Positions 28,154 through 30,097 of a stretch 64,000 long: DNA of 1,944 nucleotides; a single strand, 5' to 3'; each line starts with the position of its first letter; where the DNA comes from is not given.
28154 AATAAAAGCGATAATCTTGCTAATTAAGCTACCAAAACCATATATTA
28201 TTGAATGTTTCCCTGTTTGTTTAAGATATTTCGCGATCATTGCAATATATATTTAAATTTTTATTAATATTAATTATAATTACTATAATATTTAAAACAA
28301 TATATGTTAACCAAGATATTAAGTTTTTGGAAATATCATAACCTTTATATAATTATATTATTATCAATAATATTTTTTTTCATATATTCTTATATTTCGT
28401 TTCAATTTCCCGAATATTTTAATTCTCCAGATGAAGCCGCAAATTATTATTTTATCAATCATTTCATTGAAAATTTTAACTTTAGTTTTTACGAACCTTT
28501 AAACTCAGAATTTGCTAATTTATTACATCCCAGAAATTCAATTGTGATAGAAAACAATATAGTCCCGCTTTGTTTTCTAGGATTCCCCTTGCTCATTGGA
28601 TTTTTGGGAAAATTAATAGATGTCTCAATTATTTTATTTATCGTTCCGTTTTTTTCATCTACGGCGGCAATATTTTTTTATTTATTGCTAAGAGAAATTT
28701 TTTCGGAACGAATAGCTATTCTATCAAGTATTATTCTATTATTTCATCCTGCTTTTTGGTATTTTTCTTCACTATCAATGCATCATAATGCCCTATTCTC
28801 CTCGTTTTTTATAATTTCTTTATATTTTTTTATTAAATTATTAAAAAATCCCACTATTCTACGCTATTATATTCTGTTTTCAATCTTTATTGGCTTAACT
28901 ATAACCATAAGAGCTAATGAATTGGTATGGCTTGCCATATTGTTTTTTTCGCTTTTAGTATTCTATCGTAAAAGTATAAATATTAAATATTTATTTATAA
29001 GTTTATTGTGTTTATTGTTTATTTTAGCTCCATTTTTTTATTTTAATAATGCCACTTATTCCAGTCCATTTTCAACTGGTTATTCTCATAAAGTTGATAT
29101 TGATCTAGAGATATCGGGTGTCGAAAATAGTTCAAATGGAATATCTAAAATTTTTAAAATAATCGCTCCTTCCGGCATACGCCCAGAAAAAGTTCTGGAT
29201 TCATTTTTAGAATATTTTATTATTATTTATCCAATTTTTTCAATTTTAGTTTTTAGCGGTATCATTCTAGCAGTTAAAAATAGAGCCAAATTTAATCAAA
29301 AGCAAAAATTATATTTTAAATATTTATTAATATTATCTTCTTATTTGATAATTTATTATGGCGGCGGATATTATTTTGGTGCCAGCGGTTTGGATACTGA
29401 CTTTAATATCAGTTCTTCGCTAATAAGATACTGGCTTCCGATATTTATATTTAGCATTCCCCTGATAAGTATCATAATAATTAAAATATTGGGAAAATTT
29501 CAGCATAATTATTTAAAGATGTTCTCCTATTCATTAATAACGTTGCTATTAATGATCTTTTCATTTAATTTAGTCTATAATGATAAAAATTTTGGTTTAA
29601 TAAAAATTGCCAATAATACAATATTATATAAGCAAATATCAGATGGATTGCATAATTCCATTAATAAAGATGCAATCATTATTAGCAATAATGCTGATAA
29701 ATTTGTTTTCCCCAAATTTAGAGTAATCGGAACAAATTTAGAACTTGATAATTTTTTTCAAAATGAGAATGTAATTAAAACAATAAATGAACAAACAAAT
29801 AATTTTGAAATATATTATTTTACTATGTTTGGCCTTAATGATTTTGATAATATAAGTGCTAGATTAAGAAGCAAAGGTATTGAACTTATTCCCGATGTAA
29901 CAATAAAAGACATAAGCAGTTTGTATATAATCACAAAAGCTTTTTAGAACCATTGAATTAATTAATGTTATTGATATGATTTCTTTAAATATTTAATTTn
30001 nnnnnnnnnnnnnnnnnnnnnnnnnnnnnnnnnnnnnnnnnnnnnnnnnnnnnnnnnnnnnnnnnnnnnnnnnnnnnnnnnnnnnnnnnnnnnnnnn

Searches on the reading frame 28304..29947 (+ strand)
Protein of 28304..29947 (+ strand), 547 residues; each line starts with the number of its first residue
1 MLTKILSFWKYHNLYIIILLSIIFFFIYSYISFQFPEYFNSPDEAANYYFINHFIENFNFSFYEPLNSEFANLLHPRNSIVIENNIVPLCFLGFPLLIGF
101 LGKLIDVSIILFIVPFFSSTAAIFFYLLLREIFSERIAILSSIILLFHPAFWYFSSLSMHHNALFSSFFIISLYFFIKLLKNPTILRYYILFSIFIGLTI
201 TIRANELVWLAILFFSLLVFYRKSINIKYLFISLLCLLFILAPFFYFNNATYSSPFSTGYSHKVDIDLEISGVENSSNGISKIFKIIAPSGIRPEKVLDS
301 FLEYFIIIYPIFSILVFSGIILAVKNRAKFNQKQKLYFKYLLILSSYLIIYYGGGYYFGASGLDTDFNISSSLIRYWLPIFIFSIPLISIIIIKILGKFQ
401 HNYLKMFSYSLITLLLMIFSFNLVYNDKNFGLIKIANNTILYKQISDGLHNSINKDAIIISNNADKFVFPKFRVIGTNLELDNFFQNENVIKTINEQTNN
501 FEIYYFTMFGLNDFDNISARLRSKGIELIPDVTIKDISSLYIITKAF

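Call 61: search_protein_families(library=pfam, proteins=[window:28304-29947:+], max_evalue=0.00001)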
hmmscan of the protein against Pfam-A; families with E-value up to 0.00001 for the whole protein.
window:28304-29947:+ (547 aa): 1 family
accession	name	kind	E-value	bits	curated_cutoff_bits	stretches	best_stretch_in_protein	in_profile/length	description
PF13231.12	PMT_2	-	1.9e-08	35.1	26.1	1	114-246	28-159/160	Dolichyl-phosphate-mannose-protein mannosyltransferase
